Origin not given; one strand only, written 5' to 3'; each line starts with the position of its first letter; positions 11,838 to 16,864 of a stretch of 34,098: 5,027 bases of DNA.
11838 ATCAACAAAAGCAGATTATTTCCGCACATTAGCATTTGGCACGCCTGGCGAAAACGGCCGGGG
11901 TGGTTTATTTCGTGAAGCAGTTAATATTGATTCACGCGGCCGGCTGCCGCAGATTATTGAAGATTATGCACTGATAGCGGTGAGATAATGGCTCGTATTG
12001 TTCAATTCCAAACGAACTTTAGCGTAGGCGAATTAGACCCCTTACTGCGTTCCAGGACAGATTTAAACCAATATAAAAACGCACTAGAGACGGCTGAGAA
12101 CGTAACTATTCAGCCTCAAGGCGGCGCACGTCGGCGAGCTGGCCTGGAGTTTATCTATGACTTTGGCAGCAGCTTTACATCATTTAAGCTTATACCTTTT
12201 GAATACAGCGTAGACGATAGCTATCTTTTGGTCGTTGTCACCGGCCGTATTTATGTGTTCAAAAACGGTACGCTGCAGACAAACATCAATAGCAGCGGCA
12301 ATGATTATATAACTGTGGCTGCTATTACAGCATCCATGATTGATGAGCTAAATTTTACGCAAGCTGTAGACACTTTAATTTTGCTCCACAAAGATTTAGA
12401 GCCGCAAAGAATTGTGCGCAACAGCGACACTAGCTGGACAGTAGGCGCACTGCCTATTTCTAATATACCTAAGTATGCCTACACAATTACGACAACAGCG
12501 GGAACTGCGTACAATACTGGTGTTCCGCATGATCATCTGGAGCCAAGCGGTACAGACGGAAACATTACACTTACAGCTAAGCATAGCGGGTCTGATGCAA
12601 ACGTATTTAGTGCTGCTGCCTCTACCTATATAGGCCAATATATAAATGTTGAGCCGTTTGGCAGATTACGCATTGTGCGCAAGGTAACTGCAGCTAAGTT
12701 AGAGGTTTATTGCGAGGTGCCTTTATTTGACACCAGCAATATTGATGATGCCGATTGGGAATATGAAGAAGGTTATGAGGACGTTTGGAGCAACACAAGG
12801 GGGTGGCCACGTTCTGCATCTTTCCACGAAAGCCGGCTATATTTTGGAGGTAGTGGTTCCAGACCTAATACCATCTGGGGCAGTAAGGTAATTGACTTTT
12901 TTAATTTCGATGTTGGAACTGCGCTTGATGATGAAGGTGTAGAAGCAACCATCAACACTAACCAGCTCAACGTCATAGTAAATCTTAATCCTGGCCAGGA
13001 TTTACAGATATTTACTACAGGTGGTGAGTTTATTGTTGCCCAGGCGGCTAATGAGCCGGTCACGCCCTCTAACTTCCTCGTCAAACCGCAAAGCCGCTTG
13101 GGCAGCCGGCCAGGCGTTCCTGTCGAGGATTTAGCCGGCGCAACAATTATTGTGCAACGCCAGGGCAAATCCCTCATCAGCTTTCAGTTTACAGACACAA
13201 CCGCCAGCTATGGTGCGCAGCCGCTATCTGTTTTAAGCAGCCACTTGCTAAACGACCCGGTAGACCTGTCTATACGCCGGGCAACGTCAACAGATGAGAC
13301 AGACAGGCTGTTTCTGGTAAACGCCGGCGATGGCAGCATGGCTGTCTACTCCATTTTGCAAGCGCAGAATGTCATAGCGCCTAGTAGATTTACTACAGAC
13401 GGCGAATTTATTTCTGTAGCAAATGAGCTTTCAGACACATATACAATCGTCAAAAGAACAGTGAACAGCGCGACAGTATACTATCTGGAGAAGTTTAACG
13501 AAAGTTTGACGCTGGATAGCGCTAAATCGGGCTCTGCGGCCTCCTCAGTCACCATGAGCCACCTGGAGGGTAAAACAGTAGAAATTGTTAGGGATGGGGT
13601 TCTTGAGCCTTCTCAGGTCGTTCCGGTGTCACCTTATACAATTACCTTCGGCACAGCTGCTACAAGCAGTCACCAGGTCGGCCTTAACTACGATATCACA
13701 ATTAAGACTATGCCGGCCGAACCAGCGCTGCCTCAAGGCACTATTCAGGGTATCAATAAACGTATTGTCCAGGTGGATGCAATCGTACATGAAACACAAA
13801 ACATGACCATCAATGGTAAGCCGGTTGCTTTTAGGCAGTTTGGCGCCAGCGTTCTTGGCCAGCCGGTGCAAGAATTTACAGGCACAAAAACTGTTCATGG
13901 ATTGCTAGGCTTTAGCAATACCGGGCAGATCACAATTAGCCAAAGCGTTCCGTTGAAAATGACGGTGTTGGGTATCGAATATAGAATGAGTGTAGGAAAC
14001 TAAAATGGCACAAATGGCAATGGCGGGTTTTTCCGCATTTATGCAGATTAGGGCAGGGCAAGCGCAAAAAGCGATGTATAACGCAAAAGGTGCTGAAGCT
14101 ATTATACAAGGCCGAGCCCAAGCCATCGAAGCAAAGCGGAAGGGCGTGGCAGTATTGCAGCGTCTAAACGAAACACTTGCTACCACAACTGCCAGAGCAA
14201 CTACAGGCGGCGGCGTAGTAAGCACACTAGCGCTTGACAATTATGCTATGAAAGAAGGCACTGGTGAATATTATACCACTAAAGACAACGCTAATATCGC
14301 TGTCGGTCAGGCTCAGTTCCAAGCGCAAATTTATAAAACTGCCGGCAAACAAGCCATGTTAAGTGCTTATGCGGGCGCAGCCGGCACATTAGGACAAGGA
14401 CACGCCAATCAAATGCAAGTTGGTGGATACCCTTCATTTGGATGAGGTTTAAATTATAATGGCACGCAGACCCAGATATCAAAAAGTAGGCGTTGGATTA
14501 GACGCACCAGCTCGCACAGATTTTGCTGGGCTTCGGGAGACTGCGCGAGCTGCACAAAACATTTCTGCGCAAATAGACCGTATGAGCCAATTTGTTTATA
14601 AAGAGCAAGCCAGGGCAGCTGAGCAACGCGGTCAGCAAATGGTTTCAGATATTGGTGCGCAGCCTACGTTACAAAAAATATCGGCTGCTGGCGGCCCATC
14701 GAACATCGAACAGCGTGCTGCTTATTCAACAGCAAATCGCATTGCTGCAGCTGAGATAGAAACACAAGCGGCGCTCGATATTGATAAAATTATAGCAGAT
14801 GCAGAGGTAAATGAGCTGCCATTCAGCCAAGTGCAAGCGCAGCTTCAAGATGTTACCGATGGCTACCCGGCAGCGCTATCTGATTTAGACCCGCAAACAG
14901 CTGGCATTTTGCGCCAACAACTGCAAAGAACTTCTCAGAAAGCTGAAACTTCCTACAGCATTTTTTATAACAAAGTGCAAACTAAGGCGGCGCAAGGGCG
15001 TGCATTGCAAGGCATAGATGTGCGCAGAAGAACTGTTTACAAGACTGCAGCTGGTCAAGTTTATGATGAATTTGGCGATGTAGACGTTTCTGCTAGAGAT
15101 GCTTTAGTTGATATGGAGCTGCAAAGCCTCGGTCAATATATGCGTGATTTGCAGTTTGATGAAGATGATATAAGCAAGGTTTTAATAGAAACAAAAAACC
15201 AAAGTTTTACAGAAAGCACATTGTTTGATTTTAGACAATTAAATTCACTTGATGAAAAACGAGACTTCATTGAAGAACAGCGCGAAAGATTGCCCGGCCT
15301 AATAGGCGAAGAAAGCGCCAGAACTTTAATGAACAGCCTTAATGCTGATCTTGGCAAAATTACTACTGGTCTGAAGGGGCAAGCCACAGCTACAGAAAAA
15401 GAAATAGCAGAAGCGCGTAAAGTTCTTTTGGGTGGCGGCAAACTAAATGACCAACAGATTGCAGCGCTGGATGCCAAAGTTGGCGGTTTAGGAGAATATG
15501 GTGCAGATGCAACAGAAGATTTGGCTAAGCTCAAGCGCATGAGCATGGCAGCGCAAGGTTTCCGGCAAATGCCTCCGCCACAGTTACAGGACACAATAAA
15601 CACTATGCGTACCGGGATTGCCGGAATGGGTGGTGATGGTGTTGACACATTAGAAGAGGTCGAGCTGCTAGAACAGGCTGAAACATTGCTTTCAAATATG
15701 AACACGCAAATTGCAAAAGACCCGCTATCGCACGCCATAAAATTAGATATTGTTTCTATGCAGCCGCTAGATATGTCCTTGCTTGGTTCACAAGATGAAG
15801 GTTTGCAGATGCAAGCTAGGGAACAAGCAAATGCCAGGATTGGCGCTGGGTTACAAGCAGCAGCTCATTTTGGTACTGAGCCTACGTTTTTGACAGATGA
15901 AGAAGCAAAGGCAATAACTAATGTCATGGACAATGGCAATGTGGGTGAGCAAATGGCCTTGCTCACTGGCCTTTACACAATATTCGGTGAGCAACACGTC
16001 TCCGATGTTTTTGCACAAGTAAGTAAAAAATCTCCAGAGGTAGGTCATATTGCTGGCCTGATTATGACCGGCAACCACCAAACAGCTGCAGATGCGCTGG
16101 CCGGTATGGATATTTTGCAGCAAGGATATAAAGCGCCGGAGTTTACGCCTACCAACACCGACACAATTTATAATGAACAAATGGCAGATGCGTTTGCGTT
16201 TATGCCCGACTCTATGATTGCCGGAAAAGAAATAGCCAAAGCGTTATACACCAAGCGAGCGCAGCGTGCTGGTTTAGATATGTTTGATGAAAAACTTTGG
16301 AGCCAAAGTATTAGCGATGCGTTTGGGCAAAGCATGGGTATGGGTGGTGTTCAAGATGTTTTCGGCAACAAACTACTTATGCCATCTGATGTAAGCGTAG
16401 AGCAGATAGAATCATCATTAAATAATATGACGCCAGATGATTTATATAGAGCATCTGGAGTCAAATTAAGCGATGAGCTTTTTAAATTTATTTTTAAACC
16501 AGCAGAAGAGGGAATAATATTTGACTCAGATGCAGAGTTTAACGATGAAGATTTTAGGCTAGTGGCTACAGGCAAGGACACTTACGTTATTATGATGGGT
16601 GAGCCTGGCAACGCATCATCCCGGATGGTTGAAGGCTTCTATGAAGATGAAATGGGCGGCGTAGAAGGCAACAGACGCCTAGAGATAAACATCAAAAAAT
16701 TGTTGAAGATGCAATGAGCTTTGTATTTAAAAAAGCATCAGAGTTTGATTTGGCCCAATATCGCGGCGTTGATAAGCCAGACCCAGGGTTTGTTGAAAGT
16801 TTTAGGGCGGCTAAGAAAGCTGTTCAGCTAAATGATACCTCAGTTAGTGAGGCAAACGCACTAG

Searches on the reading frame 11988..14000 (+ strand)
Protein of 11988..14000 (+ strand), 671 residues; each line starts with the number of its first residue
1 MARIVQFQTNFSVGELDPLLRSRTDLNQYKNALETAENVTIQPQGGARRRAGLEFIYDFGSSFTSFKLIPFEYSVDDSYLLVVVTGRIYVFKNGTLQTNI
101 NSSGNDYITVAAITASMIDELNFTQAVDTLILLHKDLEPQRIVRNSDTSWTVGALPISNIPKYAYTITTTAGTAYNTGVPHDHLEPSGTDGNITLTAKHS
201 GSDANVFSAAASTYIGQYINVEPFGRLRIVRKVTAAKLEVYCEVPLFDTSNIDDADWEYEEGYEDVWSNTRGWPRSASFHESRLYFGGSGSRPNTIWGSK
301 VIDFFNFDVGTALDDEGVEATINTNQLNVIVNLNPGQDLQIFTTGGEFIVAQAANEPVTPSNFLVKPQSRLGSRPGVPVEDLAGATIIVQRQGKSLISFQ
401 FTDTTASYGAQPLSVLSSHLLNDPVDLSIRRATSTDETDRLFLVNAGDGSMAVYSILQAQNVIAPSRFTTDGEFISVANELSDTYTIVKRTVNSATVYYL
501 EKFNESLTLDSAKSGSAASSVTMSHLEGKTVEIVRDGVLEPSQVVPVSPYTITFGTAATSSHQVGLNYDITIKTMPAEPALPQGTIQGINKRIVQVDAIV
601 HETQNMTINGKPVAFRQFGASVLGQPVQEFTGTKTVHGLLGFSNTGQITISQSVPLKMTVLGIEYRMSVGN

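Call 4: search_protein_families(library=phrogs, proteins=[window:11988-14000:+], max_evalue=0.001)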
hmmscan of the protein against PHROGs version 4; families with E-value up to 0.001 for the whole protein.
window:11988-14000:+ (671 aa): 3 families
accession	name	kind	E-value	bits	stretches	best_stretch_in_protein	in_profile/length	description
phrog_376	-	tail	2.5e-118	397.4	2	265-670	288-710/712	tail protein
phrog_15566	-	tail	6.1e-54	184.5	2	264-510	38-285/552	tail protein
phrog_20269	-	unknown function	5e-21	76.1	1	7-167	6-165/374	-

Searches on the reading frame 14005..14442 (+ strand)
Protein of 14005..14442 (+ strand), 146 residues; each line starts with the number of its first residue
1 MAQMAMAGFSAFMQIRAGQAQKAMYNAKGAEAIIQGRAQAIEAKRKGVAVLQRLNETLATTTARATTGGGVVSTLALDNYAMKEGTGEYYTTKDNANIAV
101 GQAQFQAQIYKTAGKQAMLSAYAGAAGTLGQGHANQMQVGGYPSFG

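Call 4: search_protein_families(library=phrogs, proteins=[window:14005-14442:+], max_evalue=0.001)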
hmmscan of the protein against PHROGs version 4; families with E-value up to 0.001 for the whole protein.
window:14005-14442:+ (146 aa): 1 family
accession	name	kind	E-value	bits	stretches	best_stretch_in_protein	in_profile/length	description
phrog_418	-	head and packaging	3.4e-05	25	1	2-136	12-149/166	internal virion protein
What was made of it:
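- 14005..14445 (+): 146-aa protein in the gp14 position. It matches phrog_418 'internal virion protein' at E=3.4e-5 (call 4).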

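Call 55: search_protein_families(library=pfam, proteins=[window:14005-14442:+], max_evalue=0.01)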
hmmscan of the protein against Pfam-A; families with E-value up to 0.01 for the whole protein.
window:14005-14442:+ (146 aa): 1 family
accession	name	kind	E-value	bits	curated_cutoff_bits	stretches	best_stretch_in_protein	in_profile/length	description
PF05335.18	DUF745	-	0.0038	17.4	33.3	1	3-119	26-141/183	Protein of unknown function (DUF745)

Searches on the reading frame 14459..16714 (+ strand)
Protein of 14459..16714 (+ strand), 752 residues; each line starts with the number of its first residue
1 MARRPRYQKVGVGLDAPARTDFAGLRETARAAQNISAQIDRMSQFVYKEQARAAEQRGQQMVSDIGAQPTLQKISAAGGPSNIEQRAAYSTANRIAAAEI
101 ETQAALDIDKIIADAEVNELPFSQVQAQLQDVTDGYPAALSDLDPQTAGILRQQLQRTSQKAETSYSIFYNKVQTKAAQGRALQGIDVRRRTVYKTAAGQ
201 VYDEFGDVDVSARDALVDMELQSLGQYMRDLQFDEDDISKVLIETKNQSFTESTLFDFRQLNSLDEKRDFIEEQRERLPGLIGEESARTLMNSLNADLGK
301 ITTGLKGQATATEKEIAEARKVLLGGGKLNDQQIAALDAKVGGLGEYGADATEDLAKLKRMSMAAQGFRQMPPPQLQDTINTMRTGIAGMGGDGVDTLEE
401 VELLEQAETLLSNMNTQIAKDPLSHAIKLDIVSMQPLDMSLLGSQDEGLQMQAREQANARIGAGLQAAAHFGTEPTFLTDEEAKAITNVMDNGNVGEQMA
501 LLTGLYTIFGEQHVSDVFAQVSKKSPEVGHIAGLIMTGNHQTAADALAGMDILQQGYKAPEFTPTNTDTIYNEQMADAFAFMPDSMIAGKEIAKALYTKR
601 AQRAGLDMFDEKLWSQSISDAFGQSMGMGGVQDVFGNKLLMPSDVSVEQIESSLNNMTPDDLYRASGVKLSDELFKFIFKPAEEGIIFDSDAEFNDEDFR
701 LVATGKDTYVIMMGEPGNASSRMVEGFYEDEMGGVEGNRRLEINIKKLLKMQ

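Call 4: search_protein_families(library=phrogs, proteins=[window:14459-16714:+], max_evalue=0.001)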
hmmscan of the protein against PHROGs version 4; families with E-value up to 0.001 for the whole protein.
window:14459-16714:+ (752 aa): 0 families

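Call 55: search_protein_families(library=pfam, proteins=[window:14459-16714:+], max_evalue=0.01)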
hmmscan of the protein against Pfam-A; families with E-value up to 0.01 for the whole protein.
window:14459-16714:+ (752 aa): 0 families
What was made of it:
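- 14459..16717 (+): 752-aa protein in the gp15 position, with no family match. No PHROG or Pfam hit was found (calls 4, 55).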
